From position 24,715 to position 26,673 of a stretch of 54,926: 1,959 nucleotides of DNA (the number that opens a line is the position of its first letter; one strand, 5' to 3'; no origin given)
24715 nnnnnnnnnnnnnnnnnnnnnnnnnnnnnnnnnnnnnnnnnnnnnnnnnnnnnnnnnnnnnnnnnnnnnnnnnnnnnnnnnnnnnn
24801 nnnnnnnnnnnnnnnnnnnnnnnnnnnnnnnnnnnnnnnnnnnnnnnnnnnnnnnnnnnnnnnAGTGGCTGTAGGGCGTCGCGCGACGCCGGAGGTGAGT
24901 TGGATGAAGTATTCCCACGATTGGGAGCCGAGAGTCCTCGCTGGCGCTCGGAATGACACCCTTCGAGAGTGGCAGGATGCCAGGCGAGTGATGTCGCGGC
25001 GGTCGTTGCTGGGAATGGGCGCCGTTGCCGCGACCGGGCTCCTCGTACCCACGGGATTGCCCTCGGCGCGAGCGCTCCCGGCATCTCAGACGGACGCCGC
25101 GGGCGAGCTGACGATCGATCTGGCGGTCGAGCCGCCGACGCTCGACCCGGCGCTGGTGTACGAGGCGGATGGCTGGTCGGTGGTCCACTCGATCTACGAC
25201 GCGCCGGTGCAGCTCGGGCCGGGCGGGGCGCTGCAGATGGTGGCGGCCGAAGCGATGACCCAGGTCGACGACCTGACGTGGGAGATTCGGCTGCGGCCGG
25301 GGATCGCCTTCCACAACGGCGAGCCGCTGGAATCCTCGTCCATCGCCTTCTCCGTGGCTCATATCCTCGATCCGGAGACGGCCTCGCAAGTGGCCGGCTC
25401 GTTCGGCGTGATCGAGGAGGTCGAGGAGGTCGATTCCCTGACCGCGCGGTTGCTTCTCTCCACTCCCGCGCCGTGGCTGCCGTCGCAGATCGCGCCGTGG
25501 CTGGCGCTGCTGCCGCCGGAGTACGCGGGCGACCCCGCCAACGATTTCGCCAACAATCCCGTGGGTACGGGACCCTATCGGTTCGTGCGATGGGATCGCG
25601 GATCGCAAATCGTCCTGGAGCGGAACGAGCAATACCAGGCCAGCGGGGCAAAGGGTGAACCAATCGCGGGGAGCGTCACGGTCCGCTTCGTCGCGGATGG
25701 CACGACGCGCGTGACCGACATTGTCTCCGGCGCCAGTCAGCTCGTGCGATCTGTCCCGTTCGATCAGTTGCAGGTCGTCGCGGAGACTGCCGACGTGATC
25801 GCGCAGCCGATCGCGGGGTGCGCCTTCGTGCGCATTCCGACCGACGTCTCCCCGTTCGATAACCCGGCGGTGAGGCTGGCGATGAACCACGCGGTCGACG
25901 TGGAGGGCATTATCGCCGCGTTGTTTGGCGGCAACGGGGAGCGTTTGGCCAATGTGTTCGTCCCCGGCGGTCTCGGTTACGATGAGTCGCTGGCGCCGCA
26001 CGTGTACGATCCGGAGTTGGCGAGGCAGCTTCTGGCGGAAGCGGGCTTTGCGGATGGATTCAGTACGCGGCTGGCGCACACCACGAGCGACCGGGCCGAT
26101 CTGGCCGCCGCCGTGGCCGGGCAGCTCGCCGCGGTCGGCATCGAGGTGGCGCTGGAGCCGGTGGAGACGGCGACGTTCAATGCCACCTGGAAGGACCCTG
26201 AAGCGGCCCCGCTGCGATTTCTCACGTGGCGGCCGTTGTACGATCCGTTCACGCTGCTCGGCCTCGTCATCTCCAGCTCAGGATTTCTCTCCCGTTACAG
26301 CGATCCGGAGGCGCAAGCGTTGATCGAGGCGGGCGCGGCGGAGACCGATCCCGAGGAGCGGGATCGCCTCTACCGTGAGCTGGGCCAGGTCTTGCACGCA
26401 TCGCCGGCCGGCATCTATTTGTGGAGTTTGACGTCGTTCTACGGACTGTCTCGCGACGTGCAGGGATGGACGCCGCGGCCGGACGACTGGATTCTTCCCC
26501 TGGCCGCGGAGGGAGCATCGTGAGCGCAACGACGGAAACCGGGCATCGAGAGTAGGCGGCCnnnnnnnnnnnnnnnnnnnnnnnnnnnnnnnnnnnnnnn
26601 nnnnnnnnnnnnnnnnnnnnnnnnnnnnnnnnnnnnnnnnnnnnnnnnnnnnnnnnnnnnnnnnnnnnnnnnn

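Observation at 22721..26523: FMN riboswitch in front of a Dpp/Opp-type ABC importer that has no ATPase genes: candidate new flavin or deazaflavin uptake system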

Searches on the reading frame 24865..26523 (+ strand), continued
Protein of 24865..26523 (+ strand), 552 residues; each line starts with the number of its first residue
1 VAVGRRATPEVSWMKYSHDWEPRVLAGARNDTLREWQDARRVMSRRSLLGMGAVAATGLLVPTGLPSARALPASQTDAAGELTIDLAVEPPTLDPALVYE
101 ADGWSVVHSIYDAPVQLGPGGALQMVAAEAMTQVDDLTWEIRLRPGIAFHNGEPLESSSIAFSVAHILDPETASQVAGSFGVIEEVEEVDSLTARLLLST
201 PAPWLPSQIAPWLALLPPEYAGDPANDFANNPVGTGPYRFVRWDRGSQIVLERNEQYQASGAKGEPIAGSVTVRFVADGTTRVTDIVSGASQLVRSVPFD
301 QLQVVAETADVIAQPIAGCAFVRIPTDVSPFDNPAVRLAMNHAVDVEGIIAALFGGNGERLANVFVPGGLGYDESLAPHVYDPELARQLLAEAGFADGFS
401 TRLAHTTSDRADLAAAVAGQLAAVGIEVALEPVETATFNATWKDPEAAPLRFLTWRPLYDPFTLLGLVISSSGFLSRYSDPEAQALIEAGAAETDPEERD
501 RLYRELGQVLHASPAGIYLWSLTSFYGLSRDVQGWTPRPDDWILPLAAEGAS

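Call 52: find_encoding_contigs(protein=P0162, flank=10000, max_places=1)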
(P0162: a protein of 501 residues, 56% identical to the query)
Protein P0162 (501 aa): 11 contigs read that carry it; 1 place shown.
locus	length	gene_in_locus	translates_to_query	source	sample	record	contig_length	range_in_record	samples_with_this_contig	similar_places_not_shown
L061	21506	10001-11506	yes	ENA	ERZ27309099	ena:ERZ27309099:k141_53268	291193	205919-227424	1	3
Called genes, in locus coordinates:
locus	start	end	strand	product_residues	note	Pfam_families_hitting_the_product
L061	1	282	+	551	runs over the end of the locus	PF00128:Alpha-amylase, PF16657:Malt_amylase_C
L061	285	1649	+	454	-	-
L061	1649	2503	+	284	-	PF02674:Colicin_V (weak)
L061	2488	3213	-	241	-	-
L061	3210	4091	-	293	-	PF00288:GHMP_kinases_N, PF08544:GHMP_kinases_C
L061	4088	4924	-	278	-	PF00398:RrnaAD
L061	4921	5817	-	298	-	PF00781:DAGK_cat, PF19279:YegS_C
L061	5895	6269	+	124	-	PF06108:DUF952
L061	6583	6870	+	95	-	-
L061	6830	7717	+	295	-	PF01149:Fapy_DNA_glyco, PF06831:H2TH, PF06827:zf-FPG_IleRS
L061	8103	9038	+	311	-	PF19300:BPD_transp_1_N, PF00528:BPD_transp_1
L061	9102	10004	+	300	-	PF00528:BPD_transp_1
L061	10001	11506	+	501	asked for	PF00496:SBP_bac_5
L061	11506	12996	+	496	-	PF00496:SBP_bac_5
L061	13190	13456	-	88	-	-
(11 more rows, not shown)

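Call 71: search_protein_families(library=pfam, proteins=[L006:5198-7582:-, L006:3455-5065:-, L006:2205-3626:-, L012:3083-3877:-, L031:6748-7602:-, L030:6991-7554:-, L005:12748-14019:+, L005:14065-15645:+, L005:15646-16686:+, L005:9264-10616:-])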
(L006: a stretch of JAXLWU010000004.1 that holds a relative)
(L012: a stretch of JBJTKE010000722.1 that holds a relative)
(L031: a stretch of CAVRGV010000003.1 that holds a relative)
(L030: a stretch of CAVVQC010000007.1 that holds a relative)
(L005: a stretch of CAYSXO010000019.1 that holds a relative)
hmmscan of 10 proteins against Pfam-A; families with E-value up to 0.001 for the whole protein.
L006:5198-7582:- (794 aa): 12 families
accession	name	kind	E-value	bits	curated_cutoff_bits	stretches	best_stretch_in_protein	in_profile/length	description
PF00196.25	GerE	-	3.4e-19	68.7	23.5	1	729-779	3-53/57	Bacterial regulatory proteins, luxR family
PF13424.12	TPR_12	-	3.3e-15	56.5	30.1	2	553-621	6-76/77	Tetratricopeptide repeat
PF07719.23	TPR_2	-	5.7e-09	35.9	27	0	514-540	5-31/34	Tetratricopeptide repeat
PF13374.12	TPR_10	-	9.2e-09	35.5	27.5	0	590-624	2-36/42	Tetratricopeptide repeat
PF17874.7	TPR_MalT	-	1.5e-08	34.7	45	1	513-642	43-173/336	MalT-like TPR region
PF00515.34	TPR_1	-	7.5e-07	29.1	27.8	0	514-540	5-31/34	Tetratricopeptide repeat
PF13401.12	AAA_22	-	2.5e-06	28.3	27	1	57-145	7-97/130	AAA domain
PF00931.28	NB-ARC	-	2.6e-06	27.3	23.5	1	45-141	7-111/248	NB-ARC domain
PF13191.12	AAA_16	-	1.9e-05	25.7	32.6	1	35-149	1-151/167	AAA ATPase domain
PF05729.18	NACHT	-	0.00012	22.4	26.7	1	58-169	3-132/167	NACHT domain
PF13432.12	TPR_16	-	0.0002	22.2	32.7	1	474-542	1-63/65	Tetratricopeptide repeat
PF13176.12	TPR_7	-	0.00035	20.9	27.9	0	472-507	1-36/36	Tetratricopeptide repeat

L006:3455-5065:- (536 aa): 2 families
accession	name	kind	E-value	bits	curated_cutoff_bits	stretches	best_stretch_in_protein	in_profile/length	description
PF00501.34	AMP-binding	-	1.8e-88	297.4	29.9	1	39-394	3-384/384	AMP-binding enzyme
PF13193.12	AMP-binding_C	-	9.3e-22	78.2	24.5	1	445-518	1-76/76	AMP-binding enzyme C-terminal domain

L006:2205-3626:- (473 aa): 2 families
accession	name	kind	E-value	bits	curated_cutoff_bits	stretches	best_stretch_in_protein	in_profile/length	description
PF00144.29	Beta-lactamase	-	2.2e-71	241.2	27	1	99-430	14-322/329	Beta-lactamase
PF13354.11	Beta-lactamase2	-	0.00016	21.5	22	0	124-164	10-50/214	Beta-lactamase enzyme family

L012:3083-3877:- (264 aa): 0 families

L031:6748-7602:- (284 aa): 0 families

L030:6991-7554:- (187 aa): 2 families
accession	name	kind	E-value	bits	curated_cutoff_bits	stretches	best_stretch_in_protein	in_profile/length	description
PF05163.17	DinB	-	7.7e-09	36.2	23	1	27-165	7-150/165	DinB family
PF12867.12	DinB_2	-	9.8e-08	32.9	24.8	1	37-153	7-128/128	DinB superfamily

L005:12748-14019:+ (423 aa): 4 families
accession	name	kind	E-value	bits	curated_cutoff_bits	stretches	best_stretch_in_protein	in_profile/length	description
PF13407.12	Peripla_BP_4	-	6.8e-56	190.1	35.1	1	127-397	2-257/258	Periplasmic binding protein domain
PF00532.27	Peripla_BP_1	-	2.9e-20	73.4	22.2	1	131-394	9-261/281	Periplasmic binding proteins and sugar binding domain of LacI family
PF13377.12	Peripla_BP_3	-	8.1e-09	36.2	26.5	1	261-398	21-149/167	Periplasmic binding protein-like domain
PF13458.12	Peripla_BP_6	-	0.0001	22.6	31.7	0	161-374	52-242/343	Periplasmic binding protein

L005:14065-15645:+ (526 aa): 6 families
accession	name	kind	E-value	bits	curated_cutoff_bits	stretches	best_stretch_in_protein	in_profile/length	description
PF00005.33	ABC_tran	-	1.1e-49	169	25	2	35-184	1-137/137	ABC transporter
PF13304.12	AAA_21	-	5.2e-11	43.6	27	0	399-469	221-294/304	AAA domain, putative AbiEii toxin, Type IV TA system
PF02463.25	SMC_N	-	0.00019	21.4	40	0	46-63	25-42/220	RecF/RecN/SMC N terminal domain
PF09818.15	ABC_ATPase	-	0.00043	19.8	23.2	0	45-69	80-104/283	P-loop domain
PF13191.12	AAA_16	-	0.00055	20.9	32.6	0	46-178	25-137/167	AAA ATPase domain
PF13555.12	AAA_29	-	0.0007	19.7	27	0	36-62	13-39/61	P-loop containing region of AAA domain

L005:15646-16686:+ (346 aa): 1 family
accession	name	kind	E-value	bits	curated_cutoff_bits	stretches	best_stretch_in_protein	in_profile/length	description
PF02653.21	BPD_transp_2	-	1.2e-43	149.6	26.8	1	64-337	6-268/269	Branched-chain amino acid transport system / permease component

L005:9264-10616:- (450 aa): 2 families
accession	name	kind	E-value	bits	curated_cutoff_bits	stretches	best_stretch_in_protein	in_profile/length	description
PF01546.33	Peptidase_M20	-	2.6e-27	96.5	24.6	1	129-443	1-205/206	Peptidase family M20/M25/M40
PF07687.19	M20_dimer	-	4.4e-16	59.2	21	1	232-341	2-103/107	Peptidase dimerisation domain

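Call 72: predict_structure(alignment_id=A3)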
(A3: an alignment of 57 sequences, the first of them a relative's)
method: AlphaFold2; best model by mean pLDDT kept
length: 539 residues; sequences in the alignment: 57
mean_pLDDT: 88.6   pTM: 0.83
mean pLDDT of the five models: 88.6, 88.2, 87.6, 87.4, 87.1
residues with pLDDT >= 90: 427; 70-90: 43; 50-70: 6; < 50: 63
segments of 3 or more residues with pLDDT < 50: 1-24, 27-63
pLDDT, mean of each block of 10 residues (from residue 1): 37 45 47 43 36 41 69 95 93 97 91 97 98 98 98 96 93 99 98 95 96 92 98 97 89 96 96 98 95 97 95 97 98 96 94 95 98 99 98 88 98 98 87 95 93 94 94 98 97 98 96 94 90 76
secondary structure, 60 per line:
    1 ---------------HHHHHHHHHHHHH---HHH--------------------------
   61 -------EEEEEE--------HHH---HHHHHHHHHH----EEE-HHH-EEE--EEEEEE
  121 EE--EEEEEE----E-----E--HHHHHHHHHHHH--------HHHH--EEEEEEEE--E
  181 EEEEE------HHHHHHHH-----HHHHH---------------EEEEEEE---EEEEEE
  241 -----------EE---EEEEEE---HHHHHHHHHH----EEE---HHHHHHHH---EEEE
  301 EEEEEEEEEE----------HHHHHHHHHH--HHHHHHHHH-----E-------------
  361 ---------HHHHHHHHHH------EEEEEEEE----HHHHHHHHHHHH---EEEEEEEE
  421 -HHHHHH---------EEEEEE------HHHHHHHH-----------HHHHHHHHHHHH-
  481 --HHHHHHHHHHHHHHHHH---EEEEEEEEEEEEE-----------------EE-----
elements in order: H16-28 E68-73 H88-97 E102-104 E110-112 E115-122 E125-130 H144-155 H164-167 E170-177 E180-185 H192-199 H205-209 E225-231 E235-240 E257-262 H266-275 E280-282 H286-293 E297-310 H321-330 H333-341 H370-379 E386-393 H398-409 E413-420 H422-427 E437-442 H449-456 H468-479 H483-499 E503-515

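Call 75: fold_search(model_id=the predicted structure, library=pdb)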
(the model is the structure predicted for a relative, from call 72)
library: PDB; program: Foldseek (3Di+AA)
matches with E <= 10: 982; with E <= 0.001: 173
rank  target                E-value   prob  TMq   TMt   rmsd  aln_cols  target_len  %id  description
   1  5u4o                  9.0e-46  1.00  0.75  0.84   3.4       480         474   26  A 2.05A X-Ray Structureof A Bacterial Extracellular Solute-binding Protein, family 5 for Bacillus anthracis str. Ames (released 2017-03-08)
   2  6ofq_A                2.0e-42  1.00  0.78  0.82   3.4       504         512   23  ABC transporter-associated periplasmic binding protein DppA from Helicobacter pylori in complex with peptide STSA (released 2019-08-21)
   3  1uqw_A                3.4e-42  1.00  0.75  0.83   3.5       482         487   24  Crystal structure of yliB protein from escherichia coi (released 2003-10-22)
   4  3m8u                  4.0e-41  1.00  0.78  0.83   2.8       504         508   24  Crystal structure of glutathione-binding protein A (GbpA) from Haemophilus parasuis SH0165 in complex with glutathione d (released 2010-07-14)
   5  6hlx                  1.2e-40  1.00  0.76  0.82   3.4       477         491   26  Structure of the PBP AgaA in complex with agropinic acid from A.tumefacien R10 (released 2018-12-26)
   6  8upi                  1.6e-40  1.00  0.73  0.77   4.0       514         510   26  Structure of a periplasmic peptide binding protein from Mesorhizobium sp. AP09 bound to aminoserine (released 2023-11-08)
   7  1dpe                  1.6e-40  1.00  0.67  0.71   5.3       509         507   21  DIPEPTIDE-BINDING PROTEIN (released 1996-08-17)
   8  5f1q_A                2.4e-40  1.00  0.76  0.80   3.2       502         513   21  Crystal Structure of Periplasmic Dipeptide Transport Protein from Yersinia pestis (released 2015-12-23)
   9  1dpp_A                4.4e-40  1.00  0.76  0.81   3.5       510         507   21  DIPEPTIDE BINDING PROTEIN COMPLEX WITH GLYCYL-L-LEUCINE (released 1995-12-07)
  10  5f1q_B                1.6e-39  1.00  0.76  0.80   3.5       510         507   21  Crystal Structure of Periplasmic Dipeptide Transport Protein from Yersinia pestis (released 2015-12-23)
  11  4oet_A                1.8e-39  1.00  0.75  0.82   2.7       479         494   19  Crystal structure of NikZ from Campylobacter jejuni, unliganded form (released 2014-10-01)
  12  5z99                  2.3e-39  1.00  0.74  0.81   3.8       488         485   22  Crystal structure of Sialic acid Binding protein from Haemophilus ducreyi with Neu5Ac (released 2018-10-24)
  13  3tpa                  3.4e-39  1.00  0.71  0.75   4.4       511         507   22  Structure of HbpA2 from Haemophilus parasuis (released 2011-11-30)
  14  8efz_A                4.1e-39  1.00  0.77  0.86   2.8       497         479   21  Crystal structure of CcNikZ-II, apoprotein (released 2024-03-13)
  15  1xoc_A                4.1e-39  1.00  0.76  0.81   3.5       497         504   20  The structure of the oligopeptide-binding protein, AppA, from Bacillus subtilis in complex with a nonapeptide. (released 2005-01-25)
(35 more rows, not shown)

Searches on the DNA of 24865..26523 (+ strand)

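Call 21: search_rna_families(source=L001, threshold=gathering, show_alignments=1)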
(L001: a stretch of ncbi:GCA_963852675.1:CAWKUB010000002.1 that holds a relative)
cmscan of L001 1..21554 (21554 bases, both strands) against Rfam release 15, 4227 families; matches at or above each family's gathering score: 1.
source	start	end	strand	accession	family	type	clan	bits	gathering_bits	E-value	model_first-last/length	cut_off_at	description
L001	7828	7978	+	RF00050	FMN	Cis-reg; riboswitch;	-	84.7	66.2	2.7e-18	1-138/138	no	FMN riboswitch aptamer (RFN element)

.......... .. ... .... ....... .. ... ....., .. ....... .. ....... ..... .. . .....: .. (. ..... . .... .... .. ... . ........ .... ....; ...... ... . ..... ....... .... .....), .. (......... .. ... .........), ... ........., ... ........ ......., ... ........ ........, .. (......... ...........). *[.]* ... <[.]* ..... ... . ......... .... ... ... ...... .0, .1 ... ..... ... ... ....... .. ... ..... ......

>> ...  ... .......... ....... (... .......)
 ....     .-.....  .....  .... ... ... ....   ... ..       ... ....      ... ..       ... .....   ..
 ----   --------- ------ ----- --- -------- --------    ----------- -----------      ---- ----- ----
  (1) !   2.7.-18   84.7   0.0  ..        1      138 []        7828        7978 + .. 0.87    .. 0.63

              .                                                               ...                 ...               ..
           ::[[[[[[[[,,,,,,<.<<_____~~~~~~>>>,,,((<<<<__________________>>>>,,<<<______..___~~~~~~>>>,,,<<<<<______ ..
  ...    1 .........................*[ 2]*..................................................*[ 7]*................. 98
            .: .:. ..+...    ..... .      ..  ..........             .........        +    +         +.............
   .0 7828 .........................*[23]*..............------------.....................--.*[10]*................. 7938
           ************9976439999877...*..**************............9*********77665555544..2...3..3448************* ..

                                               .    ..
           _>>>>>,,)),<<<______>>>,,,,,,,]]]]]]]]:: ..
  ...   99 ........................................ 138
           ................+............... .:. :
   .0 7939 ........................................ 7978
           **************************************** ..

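Call 53: search_rna_families(sources=[L026, L036, L037, L040, L041, L043, L048, L061, L012], threshold=gathering)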
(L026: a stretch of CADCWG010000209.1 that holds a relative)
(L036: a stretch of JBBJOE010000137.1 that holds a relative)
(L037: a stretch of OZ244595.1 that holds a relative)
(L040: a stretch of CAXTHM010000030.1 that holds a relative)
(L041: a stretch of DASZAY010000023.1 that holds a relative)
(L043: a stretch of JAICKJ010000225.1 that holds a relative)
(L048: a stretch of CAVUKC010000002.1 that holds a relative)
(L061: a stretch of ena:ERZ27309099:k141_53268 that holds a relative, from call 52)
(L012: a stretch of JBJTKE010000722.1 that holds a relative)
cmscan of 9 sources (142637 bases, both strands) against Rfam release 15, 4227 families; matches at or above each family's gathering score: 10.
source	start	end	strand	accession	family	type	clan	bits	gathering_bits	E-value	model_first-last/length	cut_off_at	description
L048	15232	15597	+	RF00023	tmRNA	Gene;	CL00001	162.8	47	4.5e-64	1-374/374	no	transfer-messenger RNA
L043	327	471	+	RF00050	FMN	Cis-reg; riboswitch;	-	92.5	66.2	1.3e-19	1-138/138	no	FMN riboswitch aptamer (RFN element)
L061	7764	7910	+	RF00050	FMN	Cis-reg; riboswitch;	-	91.6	66.2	2.4e-19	1-138/138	no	FMN riboswitch aptamer (RFN element)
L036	1715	1861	+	RF00050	FMN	Cis-reg; riboswitch;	-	89.6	66.2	8.1e-19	1-138/138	no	FMN riboswitch aptamer (RFN element)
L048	7778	7925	+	RF00050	FMN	Cis-reg; riboswitch;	-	89.5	66.2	9.1e-19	1-138/138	no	FMN riboswitch aptamer (RFN element)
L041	7558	7728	+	RF00050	FMN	Cis-reg; riboswitch;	-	87.2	66.2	3.8e-18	1-138/138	no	FMN riboswitch aptamer (RFN element)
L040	7046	7225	+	RF00050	FMN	Cis-reg; riboswitch;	-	78.8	66.2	7.5e-16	1-138/138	no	FMN riboswitch aptamer (RFN element)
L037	5673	5852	+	RF00050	FMN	Cis-reg; riboswitch;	-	76.1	66.2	3.9e-15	1-138/138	no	FMN riboswitch aptamer (RFN element)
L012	4321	4471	+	RF00050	FMN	Cis-reg; riboswitch;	-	72.5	66.2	3.9e-14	1-138/138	no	FMN riboswitch aptamer (RFN element)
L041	6084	6192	+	RF00059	TPP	Cis-reg; riboswitch;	-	58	54.3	2e-08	1-105/105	no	TPP riboswitch aptamer (THI element)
